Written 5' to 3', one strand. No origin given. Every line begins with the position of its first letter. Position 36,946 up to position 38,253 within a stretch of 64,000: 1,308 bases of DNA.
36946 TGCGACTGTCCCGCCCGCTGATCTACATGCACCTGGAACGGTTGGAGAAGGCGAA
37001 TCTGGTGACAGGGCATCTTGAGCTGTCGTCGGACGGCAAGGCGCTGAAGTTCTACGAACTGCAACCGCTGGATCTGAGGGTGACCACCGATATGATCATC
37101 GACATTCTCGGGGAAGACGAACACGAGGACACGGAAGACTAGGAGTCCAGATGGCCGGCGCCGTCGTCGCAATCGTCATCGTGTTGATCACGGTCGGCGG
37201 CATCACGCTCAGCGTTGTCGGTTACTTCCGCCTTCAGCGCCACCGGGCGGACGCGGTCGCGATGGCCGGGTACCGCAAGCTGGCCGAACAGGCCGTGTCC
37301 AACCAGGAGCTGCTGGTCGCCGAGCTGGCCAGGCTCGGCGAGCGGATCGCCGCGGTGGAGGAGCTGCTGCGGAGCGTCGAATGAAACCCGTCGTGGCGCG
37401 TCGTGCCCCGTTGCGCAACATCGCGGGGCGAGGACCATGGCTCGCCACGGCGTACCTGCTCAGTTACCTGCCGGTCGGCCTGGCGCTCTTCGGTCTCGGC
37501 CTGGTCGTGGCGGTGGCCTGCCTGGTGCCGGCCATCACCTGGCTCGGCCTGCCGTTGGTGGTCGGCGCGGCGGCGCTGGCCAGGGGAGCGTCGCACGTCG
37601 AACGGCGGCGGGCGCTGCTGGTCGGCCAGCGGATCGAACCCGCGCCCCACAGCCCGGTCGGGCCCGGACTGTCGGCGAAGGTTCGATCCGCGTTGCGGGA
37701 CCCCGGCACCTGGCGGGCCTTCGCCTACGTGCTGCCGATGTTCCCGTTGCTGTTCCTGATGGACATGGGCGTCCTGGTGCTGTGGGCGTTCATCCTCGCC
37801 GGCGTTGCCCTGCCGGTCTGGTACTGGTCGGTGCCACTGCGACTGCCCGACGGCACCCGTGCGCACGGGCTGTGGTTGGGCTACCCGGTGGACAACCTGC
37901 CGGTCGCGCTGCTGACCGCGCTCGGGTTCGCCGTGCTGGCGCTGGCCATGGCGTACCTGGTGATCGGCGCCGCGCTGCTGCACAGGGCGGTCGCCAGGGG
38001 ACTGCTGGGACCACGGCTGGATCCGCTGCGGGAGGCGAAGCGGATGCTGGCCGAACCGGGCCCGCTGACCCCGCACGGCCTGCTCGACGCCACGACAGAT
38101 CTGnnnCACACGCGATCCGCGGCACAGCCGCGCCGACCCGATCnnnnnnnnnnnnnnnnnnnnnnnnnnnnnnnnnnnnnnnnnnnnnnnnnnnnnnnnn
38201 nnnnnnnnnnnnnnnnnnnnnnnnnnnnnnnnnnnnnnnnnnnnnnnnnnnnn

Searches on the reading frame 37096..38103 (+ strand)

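Call 15: search_protein_families(library=pfam, proteins=[window:37096-38103:+], max_evalue=0.001)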
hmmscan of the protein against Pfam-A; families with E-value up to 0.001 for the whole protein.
window:37096-38103:+ (336 aa): 1 family
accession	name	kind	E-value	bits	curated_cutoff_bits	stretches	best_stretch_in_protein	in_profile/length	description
PF13796.11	Sensor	-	2.9e-25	89.6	28.2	1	120-304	1-162/162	Putative sensor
